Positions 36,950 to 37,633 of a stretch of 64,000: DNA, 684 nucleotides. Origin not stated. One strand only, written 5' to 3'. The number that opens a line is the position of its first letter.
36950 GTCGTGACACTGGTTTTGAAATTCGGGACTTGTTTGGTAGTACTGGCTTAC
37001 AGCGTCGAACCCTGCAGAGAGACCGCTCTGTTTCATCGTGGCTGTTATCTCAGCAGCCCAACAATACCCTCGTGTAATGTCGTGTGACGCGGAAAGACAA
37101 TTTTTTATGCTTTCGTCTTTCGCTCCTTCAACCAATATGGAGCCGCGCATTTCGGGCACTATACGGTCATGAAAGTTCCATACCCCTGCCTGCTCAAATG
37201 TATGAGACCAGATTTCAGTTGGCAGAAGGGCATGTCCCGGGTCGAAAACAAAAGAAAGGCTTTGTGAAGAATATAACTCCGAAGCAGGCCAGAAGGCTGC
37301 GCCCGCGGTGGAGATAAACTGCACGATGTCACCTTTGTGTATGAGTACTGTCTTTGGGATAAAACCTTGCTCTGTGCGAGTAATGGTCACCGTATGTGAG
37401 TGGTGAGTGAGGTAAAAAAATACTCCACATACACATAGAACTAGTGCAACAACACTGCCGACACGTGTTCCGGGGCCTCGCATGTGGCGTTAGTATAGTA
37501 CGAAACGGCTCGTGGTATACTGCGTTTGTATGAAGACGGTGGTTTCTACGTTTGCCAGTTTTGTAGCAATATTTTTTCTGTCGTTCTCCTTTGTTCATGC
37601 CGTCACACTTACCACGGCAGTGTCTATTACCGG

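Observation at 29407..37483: Two family members carry N-terminal cupredoxin-like domains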

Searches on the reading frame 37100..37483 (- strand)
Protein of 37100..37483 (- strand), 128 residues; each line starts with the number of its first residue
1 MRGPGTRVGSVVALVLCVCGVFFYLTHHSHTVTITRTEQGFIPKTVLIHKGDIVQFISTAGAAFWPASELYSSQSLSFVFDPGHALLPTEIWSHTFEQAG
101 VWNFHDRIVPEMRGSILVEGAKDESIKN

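Call 76: find_related_loci(query=window:37100-37483:-, collection=metagenome_contigs, flank=1500)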
Query window:37100-37483:- (128 aa) in metagenome_contigs; peptide patterns used: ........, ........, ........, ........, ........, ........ (x = any residue, [..] = any of these).
240 stretches matched a pattern, but none encodes a relative of the query by tblastn (E <= 1e-3).
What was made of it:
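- Tried and rejected: A search for close relatives of paralog 4's degenerate domain in JGI metagenome contigs found none (call 76).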

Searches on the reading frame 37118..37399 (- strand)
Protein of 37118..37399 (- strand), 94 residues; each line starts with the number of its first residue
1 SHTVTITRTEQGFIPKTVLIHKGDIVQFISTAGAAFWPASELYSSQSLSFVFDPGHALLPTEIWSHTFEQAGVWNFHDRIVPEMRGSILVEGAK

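Call 58: predict_structure(alignment_id=A7)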
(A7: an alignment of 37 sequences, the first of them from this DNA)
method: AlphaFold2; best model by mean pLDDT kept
length: 94 residues; sequences in the alignment: 37
mean_pLDDT: 93.1   pTM: 0.83
mean pLDDT of the five models: 93.1, 92.5, 92.1, 91.4, 91.1
residues with pLDDT >= 90: 81; 70-90: 6; 50-70: 7; < 50: 0
segments of 3 or more residues with pLDDT < 50: none
pLDDT, mean of each block of 10 residues (from residue 1): 96 98 97 96 70 95 97 96 97 83
secondary structure, 60 per line:
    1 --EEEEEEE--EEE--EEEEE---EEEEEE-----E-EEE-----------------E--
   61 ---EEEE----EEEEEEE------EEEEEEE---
elements in order: E3-9 E12-14 E17-21 E25-30 E38-40 E64-67 E72-78 E85-91
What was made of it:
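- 37121..37399 (-): Paralog 4 cupredoxin-fold domain (residues ~29-121). AF2 pLDDT 93.1 (call 58).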

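Call 63: fold_search(model_id=the predicted structure, library=pdb)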
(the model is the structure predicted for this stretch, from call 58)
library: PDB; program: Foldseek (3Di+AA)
matches with E <= 10: 1447; with E <= 0.001: 329
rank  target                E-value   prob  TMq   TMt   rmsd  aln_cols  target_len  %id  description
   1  4r0o_A                1.5e-07  1.00  0.82  0.74   2.8       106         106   21  Crystal structure of PEGylated plastocyanin at 4.2 A resolution (released 2015-10-07)
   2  5fc9_A                2.5e-07  1.00  0.80  0.79   2.5        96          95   17  Novel Purple Cupredoxin from Nitrosopumilus maritimus (released 2016-05-11)
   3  2plt                  2.7e-07  1.00  0.73  0.70   3.6        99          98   21  STRUCTURE DETERMINATION OF PLASTOCYANIN FROM A CRYSTAL SPECIMEN WITH HEMIHEDRAL TWINNING FRACTION OF ONE-HALF (released 1993-10-31)
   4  1bxu                  4.4e-07  1.00  0.71  0.74   6.0        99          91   25  OXIDIZED PLASTOCYANIN FROM SYNECHOCOCCUS SP. (released 1999-06-15)
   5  1sfd_A                4.9e-07  1.00  0.80  0.72   2.4        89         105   19  oxidized form of amicyanin mutant P94F (released 2004-07-27)
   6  1baw_A                4.9e-07  1.00  0.81  0.73   2.8       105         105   21  PLASTOCYANIN FROM PHORMIDIUM LAMINOSUM (released 1999-03-02)
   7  1sf3                  5.2e-07  1.00  0.80  0.72   2.5        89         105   19  Structure of the reduced form of the P94A mutant of amicyanin (released 2004-07-27)
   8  4p5r                  5.5e-07  1.00  0.81  0.73   2.6        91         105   19  Structure of oxidized W45Y mutant of amicyanin (released 2014-04-23)
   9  2gb2                  5.9e-07  1.00  0.81  0.73   2.6        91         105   19  The P52G mutant of amicyanin in the Cu(II) state. (released 2006-08-01)
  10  1byp                  5.9e-07  1.00  0.78  0.74   3.0       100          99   17  E43K,D44K DOUBLE MUTANT PLASTOCYANIN FROM SILENE (released 1999-10-19)
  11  2idq                  6.6e-07  1.00  0.80  0.72   2.5        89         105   18  Structure of M98A mutant of amicyanin, Cu(II) (released 2007-03-13)
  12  3cvb_A                7.0e-07  1.00  0.83  0.75   2.7       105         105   21  Regulation of Protein Function: Crystal Packing Interfaces and Conformational Dimerization (released 2008-07-08)
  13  1pcs                  7.5e-07  1.00  0.81  0.78   2.6        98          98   17  THE 2.15 A CRYSTAL STRUCTURE OF A TRIPLE MUTANT PLASTOCYANIN FROM THE CYANOBACTERIUM SYNECHOCYSTIS SP. PCC 6803 (released 1997-12-17)
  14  3ie9                  8.4e-07  1.00  0.80  0.72   2.2        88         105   18  Structure of oxidized M98L mutant of amicyanin (released 2009-10-06)
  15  3bqv                  9.5e-07  1.00  0.83  0.75   2.7       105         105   21  Crystal Structure of the double mutant D44A D45A Plastocyanin from Phormidium laminosum (released 2009-01-06)
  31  7wgu_B                3.1e-06  1.00  0.74  0.23   2.5        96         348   16  Crystal structure of metal-binding protein EfeO from Escherichia coli (released 2022-12-14)
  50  7wgu_A                9.2e-06  1.00  0.68  0.21   4.4        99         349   16  Crystal structure of metal-binding protein EfeO from Escherichia coli (released 2022-12-14)
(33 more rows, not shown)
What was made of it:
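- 37121..37399 (-): Foldseek returns plastocyanin/amicyanin at E 1.5e-7, TMq up to 0.83 (call 63).
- On Cupredoxin fold (superfamily): Paralog 4 domain model: TMq 0.80-0.83, E 1.5e-7, 329 hits at E<=0.001 (call 63).
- Checked: The model of the paralog 4 domain alone has pLDDT 93.1, its best hits are plastocyanin and amicyanin at E 1.5e-7 and TMq 0.80-0.83, and 329 hits reach E<=0.001 (calls 58, 63).
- The closest structures are plastocyanin and amicyanin (call 63). E. coli EfeO 7wgu is a structural hit (TMq 0.74, call 63).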
